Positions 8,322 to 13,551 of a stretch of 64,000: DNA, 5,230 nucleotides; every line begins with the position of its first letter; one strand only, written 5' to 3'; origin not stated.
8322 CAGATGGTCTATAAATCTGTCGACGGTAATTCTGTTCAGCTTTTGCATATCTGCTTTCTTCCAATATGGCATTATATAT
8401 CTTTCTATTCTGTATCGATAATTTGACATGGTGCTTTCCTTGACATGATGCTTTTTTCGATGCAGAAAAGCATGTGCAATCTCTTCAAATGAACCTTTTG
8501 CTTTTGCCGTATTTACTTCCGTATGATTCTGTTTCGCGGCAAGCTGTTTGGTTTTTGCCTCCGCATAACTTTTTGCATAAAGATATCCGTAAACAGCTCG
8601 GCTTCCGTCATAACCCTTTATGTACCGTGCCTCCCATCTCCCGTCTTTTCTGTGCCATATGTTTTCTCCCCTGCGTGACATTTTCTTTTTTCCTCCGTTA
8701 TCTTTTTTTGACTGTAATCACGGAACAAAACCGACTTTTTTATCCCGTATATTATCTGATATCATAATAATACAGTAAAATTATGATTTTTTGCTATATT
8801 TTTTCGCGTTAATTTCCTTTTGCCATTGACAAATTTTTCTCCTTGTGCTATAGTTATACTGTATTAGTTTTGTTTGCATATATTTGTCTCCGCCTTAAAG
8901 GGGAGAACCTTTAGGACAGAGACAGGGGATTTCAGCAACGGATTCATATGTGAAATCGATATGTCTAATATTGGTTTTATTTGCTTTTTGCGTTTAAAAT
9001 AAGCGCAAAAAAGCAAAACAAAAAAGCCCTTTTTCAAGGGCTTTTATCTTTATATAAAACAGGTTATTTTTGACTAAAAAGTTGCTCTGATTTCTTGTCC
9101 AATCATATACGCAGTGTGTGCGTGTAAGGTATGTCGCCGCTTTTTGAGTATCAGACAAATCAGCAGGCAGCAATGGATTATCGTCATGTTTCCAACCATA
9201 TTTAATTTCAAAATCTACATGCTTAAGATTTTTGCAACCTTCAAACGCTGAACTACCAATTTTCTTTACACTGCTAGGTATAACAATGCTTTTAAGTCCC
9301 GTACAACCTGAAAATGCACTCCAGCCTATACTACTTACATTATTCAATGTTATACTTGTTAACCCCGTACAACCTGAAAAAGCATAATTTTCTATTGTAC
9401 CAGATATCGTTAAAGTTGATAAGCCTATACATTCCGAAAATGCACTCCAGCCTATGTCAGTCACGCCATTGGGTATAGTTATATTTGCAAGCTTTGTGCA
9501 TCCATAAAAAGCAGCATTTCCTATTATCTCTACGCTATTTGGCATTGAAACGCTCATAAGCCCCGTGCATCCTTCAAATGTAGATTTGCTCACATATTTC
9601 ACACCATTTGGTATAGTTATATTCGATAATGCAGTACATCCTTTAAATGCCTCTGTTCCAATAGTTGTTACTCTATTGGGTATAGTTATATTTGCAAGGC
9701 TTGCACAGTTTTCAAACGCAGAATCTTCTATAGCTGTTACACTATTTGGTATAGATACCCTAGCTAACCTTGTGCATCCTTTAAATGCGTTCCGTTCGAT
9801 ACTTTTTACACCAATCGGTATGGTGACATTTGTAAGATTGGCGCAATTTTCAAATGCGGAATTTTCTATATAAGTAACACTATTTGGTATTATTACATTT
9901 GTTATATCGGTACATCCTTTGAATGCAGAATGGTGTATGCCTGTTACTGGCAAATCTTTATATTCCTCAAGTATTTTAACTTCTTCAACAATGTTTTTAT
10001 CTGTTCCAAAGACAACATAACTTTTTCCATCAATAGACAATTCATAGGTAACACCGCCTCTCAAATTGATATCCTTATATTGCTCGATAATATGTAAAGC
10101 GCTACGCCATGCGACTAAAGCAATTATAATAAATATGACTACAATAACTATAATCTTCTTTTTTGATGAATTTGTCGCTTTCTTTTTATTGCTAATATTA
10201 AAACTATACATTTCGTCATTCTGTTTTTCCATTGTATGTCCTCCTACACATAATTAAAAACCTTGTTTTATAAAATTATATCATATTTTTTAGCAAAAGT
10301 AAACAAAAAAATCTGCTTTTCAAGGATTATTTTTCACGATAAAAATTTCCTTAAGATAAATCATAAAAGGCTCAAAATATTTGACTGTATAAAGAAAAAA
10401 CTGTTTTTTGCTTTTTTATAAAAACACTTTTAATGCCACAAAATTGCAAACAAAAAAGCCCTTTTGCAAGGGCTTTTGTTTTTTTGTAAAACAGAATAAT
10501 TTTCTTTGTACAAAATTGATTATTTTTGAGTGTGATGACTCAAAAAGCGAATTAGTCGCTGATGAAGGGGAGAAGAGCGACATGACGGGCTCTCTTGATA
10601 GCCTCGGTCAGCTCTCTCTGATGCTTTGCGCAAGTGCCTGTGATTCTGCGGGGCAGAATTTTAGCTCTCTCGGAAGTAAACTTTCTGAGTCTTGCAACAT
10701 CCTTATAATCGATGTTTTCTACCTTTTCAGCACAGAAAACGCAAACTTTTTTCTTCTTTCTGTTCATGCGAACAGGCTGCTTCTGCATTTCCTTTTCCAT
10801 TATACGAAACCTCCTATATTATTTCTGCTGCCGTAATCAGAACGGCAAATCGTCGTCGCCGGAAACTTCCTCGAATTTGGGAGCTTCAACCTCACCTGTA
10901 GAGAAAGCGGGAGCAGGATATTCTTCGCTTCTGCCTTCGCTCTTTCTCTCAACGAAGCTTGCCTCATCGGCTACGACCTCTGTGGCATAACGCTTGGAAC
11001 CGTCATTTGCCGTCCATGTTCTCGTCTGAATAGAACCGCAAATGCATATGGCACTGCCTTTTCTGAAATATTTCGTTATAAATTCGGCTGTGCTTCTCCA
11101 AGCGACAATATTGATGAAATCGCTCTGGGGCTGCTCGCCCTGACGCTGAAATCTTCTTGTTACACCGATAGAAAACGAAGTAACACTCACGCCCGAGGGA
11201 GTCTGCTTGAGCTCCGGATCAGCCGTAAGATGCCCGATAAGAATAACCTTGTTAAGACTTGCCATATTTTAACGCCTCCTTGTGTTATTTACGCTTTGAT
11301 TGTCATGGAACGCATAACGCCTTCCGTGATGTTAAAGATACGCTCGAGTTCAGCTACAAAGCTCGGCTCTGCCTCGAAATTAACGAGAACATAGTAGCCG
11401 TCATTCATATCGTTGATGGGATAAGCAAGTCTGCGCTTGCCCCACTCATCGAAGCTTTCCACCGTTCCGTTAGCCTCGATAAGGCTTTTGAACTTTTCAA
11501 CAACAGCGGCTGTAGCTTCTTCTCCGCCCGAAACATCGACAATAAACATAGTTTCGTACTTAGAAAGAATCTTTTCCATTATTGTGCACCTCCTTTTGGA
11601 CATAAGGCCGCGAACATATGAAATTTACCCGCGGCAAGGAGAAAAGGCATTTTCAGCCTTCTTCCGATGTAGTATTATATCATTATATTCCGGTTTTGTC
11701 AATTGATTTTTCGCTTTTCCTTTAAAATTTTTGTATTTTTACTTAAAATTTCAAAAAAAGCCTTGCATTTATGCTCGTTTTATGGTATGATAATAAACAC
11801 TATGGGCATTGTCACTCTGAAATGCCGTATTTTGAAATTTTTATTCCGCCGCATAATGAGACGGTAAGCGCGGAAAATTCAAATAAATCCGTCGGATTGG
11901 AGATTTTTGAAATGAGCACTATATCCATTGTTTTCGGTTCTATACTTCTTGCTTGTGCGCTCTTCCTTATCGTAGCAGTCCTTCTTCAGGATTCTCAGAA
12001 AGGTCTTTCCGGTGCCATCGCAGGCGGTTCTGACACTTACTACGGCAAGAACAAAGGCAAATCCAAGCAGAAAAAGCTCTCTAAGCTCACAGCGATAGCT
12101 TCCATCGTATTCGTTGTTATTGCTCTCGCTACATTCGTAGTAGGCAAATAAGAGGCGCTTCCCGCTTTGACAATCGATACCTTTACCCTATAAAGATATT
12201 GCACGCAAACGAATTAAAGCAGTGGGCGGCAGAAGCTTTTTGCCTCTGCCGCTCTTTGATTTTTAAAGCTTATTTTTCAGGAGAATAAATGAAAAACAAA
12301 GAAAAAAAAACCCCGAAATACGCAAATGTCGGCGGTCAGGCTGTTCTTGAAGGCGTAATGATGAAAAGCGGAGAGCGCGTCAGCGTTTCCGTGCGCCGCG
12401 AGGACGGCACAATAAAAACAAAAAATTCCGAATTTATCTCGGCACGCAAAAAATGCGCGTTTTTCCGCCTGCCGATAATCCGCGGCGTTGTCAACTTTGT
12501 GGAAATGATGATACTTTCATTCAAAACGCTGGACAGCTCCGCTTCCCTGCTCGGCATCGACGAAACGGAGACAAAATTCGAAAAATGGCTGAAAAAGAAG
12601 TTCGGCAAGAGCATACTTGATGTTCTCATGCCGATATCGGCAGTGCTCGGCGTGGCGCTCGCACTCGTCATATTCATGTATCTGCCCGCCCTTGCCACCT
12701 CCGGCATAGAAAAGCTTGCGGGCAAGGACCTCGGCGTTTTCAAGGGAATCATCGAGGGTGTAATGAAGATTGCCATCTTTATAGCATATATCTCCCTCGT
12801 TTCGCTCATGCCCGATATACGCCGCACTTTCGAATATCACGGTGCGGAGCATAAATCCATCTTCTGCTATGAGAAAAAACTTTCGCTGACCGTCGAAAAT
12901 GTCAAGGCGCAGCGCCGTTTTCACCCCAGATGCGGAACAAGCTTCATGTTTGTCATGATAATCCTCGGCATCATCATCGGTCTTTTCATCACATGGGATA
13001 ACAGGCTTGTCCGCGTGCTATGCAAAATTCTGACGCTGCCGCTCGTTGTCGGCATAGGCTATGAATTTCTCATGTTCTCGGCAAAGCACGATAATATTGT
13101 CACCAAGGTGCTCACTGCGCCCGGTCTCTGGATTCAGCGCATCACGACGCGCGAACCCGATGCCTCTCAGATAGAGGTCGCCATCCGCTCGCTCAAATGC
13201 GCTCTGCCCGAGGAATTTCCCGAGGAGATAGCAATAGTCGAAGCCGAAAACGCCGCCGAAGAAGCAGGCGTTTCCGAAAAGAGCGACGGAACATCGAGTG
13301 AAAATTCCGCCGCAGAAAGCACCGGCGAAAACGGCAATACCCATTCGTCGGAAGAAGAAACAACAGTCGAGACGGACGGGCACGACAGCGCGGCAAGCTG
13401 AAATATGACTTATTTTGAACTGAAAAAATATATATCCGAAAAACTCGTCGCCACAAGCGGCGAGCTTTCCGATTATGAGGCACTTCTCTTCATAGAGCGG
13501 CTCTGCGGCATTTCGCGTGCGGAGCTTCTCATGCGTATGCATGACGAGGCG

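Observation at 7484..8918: Integrase-bearing invertible segment (perfect 27-bp IRs) with an outward-facing consensus promoter beside a surface-protein operon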

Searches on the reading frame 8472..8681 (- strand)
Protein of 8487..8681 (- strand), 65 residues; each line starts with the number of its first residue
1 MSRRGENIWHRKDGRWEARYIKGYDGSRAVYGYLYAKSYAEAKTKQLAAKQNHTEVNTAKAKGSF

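Call 69: search_protein_families(library=pfam, proteins=[window:8487-8681:-], max_evalue=10)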
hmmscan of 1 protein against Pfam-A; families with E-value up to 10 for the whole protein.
seq(65 aa): 1 family
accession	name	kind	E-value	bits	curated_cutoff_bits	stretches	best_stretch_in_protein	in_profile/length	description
PF09954.14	DUF2188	-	0.049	14.2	22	2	3-20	43-60/62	Uncharacterized protein conserved in bacteria (DUF2188)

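Call 76: predict_structure(alignment_id=A4)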
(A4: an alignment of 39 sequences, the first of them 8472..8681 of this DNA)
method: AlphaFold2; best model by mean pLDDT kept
length: 70 residues; sequences in the alignment: 39
mean_pLDDT: 81.7   pTM: 0.62
mean pLDDT of the five models: 81.7, 81.6, 81.0, 79.3, 79.0
residues with pLDDT >= 90: 33; 70-90: 17; 50-70: 19; < 50: 1
segments of 3 or more residues with pLDDT < 50: none
pLDDT, mean of each block of 10 residues (from residue 1): 82 94 87 94 93 62 60
secondary structure, 60 per line:
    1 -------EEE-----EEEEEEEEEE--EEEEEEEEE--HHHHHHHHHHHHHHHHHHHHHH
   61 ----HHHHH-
elements in order: E8-10 E16-25 E28-36 H39-60 H65-69

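Call 78: fold_search(model_id=the predicted structure, library=pdb)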
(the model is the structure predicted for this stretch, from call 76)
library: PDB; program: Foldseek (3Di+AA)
matches with E <= 10: 133; with E <= 0.001: 0
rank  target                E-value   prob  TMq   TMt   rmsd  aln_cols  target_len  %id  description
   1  1bb8_MODEL_1_A        4.4e-01  0.82  0.34  0.34   2.7        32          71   28  N-TERMINAL DNA BINDING DOMAIN FROM TN916 INTEGRASE, NMR, 25 STRUCTURES (released 1998-11-25)
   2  9y9z_35               6.0e-01  0.25  0.36  0.13  11.3        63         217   13  Cryo-EM structure of conoid fiber from Toxoplasma gondii (24-nm repeat) (released 2025-12-03)
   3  9kby_A                1.4e+00  0.35  0.45  0.06   4.6        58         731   16  Cryo-EM structure of DCL4-Hairpin RNA complex (released 2026-02-18)
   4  5act_A                1.5e+00  0.20  0.37  0.14   7.2        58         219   14  W228S-Investigation of the impact from residues W228 and Y233 in the metallo-beta-lactamase GIM-1 (released 2015-12-23)
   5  5z38_F                1.5e+00  0.06  0.21  0.23  11.1        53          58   17  Crystal structure of CsrA bound to CesT (released 2018-04-04)
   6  8uu4_w                2.0e+00  0.51  0.59  0.43   3.3        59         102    5  Cryo-EM structure of the Listeria innocua 70S ribosome in complex with HPF (structure I-A) (released 2024-02-28)
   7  3tqm_C                2.1e+00  0.20  0.46  0.37   8.5        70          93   11  Structure of an ribosomal subunit interface protein from Coxiella burnetii (released 2011-09-28)
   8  5dmb_D                2.4e+00  0.05  0.22  0.22  13.0        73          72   14  Crystal structure of a translational regulator bound to a flagellar assembly factor (released 2016-08-24)
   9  1vpz_A                2.5e+00  0.04  0.21  0.24  10.8        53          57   15  Crystal structure of a putative carbon storage regulator protein (csra, pa0905) from pseudomonas aeruginosa at 2.05 A  (released 2004-12-14)
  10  8uu7_w                2.7e+00  0.47  0.60  0.44   3.2        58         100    5  Cryo-EM structure of the Listeria innocua 70S ribosome in complex with HflXr, HPF, and E-site tRNA (structure II-B) (released 2024-02-28)
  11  3rsm                  2.7e+00  0.08  0.34  0.08  11.4        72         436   12  Crystal structure of S108C mutant of PMM/PGM (released 2012-02-29)
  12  7yz4                  2.9e+00  0.38  0.50  0.03   2.6        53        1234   17  Mouse endoribonuclease Dicer (composite structure) (released 2022-11-16)
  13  5acp_A                3.3e+00  0.13  0.37  0.14   7.2        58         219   14  W228R-Investigation of the impact from residues W228 and Y233 in the metallo-beta-lactamase GIM-1 (released 2015-12-23)
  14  6cmv_C                3.3e+00  0.11  0.37  0.24  14.1        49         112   14  Crystal structure of Archaeal Biofilm Regulator (AbfR2) from Sulfolobus acidocaldarius (released 2018-11-14)
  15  3f6g_A                3.3e+00  0.09  0.30  0.20   4.8        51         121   14  Crystal structure of the regulatory domain of LiCMS in complexed with isoleucine - type II (released 2009-04-21)
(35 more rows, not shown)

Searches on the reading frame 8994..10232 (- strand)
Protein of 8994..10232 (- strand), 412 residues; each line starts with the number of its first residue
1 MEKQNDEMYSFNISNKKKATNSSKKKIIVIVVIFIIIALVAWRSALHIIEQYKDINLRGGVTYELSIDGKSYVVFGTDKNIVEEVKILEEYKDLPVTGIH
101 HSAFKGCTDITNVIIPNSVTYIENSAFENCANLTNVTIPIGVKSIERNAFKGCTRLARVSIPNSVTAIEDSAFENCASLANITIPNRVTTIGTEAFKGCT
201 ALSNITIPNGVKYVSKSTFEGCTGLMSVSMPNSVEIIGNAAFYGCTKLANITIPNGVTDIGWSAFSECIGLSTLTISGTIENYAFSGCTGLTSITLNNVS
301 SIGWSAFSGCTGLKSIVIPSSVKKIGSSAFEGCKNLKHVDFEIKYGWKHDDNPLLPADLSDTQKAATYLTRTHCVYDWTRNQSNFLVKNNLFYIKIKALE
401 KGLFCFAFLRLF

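Call 5: search_protein_families(library=pfam, proteins=[window:8994-10232:-], max_evalue=0.01)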
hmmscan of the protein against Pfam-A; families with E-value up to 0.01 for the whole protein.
window:8994-10232:- (412 aa): 5 families
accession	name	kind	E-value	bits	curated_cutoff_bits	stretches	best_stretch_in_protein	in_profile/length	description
PF13306.12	LRR_5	-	4.4e-76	253.3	27.7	3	168-281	3-113/127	BspA type Leucine rich repeat region (6 copies)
PF13855.12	LRR_8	-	6.3e-15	55.1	27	0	294-339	8-54/61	Leucine rich repeat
PF23952.1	LRR_EndoS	-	6.4e-07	30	27.9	0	280-341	30-89/116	Endo-beta-N-acetylglucosaminidase EndoS LRR domain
PF12799.13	LRR_4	-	0.00015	22.3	27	0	291-324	3-35/44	Leucine Rich repeats (2 copies)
PF05725.18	FNIP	-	0.0011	19.5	21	0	133-169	5-40/44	FNIP Repeat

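Call 29: find_encoding_contigs(protein=window:8994-10232:-, flank=3500, max_places=10)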
Protein window:8994-10232:- (412 aa): 19 contigs read that carry it; 10 places shown.
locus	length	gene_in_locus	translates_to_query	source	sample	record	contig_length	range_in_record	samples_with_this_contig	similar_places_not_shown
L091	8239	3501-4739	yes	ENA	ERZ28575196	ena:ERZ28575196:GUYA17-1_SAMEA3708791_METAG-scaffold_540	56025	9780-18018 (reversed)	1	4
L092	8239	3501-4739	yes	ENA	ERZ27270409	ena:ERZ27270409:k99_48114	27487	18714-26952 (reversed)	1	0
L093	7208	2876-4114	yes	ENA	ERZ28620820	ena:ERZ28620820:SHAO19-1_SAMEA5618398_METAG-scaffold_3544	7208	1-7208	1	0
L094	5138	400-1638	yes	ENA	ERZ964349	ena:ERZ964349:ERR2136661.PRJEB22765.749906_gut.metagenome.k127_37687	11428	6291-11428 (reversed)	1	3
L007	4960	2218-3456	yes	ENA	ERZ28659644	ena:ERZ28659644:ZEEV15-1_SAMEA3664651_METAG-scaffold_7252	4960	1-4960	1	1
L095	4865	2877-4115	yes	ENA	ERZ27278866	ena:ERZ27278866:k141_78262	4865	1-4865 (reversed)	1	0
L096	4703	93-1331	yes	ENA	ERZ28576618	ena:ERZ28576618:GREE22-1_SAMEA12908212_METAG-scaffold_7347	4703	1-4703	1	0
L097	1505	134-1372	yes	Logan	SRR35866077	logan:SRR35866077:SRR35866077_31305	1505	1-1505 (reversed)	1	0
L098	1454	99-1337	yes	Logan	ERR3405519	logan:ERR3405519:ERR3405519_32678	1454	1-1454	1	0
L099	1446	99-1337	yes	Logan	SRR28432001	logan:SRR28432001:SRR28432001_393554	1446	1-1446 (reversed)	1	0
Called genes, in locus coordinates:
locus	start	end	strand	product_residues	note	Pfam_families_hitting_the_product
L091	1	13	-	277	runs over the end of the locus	PF17827:PrmC_N, PF06325:PrmA, PF05175:MTS, PF12847:Methyltransf_18 (weak), PF13649:Methyltransf_25, PF13847:Methyltransf_31, PF01170:UPF0020, PF08241:Methyltransf_11 (weak), +1 more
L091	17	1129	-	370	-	PF07136:DUF1385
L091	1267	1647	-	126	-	PF03840:SecG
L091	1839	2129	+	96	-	PF01250:Ribosomal_S6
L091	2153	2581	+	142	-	PF00436:SSB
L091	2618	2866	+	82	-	PF01084:Ribosomal_S18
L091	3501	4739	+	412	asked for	-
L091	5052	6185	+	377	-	PF14659:Phage_int_SAM_3, PF00589:Phage_integrase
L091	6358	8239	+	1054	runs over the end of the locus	-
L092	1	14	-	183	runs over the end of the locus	?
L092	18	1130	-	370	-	PF07136:DUF1385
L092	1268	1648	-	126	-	PF03840:SecG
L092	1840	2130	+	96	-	PF01250:Ribosomal_S6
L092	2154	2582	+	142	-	PF00436:SSB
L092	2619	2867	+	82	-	PF01084:Ribosomal_S18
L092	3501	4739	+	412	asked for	-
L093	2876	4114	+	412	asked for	-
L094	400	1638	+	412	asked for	-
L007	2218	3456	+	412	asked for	-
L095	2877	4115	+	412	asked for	-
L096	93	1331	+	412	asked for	-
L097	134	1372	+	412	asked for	-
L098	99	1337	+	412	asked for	-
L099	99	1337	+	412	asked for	-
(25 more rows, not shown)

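Call 50: search_protein_families(library=ncbifam, proteins=[window:8994-10232:-], max_evalue=0.01)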
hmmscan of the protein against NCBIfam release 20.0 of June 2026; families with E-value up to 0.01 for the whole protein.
window:8994-10232:- (412 aa): 3 families
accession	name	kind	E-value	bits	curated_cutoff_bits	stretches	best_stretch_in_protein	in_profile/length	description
NF047961.1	adhesin_HupY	equivalog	7.3e-23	80.6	1250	3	178-243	187-251/978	leucine-rich repeat adhesin HupY/LrrG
NF045861.1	glide_Gli349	exception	8.5e-18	62.5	1750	3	62-176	2630-2744/3169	gliding machinery surface structure protein Gli349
TIGR02167.2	Liste_lipo_26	repeat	2.6e-06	27.1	30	0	285-298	2-15/26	PARCEL repeat-containing surface protein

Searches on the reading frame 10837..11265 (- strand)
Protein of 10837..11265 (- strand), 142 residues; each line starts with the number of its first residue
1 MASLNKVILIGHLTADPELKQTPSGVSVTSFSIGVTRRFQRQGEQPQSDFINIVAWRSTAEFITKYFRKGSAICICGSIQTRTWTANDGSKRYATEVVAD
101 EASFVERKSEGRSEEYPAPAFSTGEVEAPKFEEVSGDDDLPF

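Call 5: search_protein_families(library=pfam, proteins=[window:10837-11265:-], max_evalue=0.01)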
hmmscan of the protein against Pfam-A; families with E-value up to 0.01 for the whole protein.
window:10837-11265:- (142 aa): 1 family
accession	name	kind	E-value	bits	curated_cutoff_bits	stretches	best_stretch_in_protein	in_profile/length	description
PF00436.31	SSB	-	1.1e-32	112.7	26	1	4-104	1-103/104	Single-strand binding protein family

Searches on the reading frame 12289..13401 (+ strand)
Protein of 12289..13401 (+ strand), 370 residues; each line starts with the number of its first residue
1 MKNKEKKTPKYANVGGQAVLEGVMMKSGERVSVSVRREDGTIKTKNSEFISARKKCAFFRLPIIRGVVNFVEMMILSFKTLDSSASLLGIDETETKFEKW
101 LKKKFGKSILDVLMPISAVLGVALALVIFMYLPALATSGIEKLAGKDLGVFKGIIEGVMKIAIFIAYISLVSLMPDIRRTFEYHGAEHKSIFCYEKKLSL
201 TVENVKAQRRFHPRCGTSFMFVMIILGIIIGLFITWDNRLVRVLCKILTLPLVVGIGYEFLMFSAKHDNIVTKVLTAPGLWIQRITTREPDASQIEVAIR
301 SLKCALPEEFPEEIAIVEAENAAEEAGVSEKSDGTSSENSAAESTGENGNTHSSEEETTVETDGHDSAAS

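Call 65: find_homologous_proteins(query=window:12289-13401:+, max_evalue=1e-50)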
Query window:12289-13401:+ (370 aa): 7945 proteins with E <= 1e-50 among 8000 candidates; the best 120 are listed.
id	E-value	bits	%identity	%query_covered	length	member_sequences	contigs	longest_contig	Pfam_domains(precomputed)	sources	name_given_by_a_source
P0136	1.6e-229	778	96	100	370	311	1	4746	PF07136.17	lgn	-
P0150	1.9e-227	772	95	100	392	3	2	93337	PF07136.17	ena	-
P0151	6.0e-203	691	84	100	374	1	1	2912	PF07136.17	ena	-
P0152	7.4e-200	681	83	100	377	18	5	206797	PF07136.17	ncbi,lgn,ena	-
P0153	6.3e-190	648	85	89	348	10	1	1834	PF07136.17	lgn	-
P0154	2.0e-189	647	89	84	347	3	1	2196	PF07136.17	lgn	-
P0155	2.9e-171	587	78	92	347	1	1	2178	PF07136.17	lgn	-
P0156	1.0e-165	569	70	100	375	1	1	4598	PF07136.17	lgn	-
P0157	1.2e-155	536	70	96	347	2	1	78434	PF07136.17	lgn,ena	-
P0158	1.4e-154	532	71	94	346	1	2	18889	PF07136.17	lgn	-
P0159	7.4e-144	497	65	94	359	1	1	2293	PF07136.17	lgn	-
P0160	1.3e-143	496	63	98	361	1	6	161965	PF07136.17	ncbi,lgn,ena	-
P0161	1.5e-143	496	63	98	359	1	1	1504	PF07136.17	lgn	-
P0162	7.0e-143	493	63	98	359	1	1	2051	PF07136.17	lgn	-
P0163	1.3e-142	493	63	98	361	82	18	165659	PF07136.17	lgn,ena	-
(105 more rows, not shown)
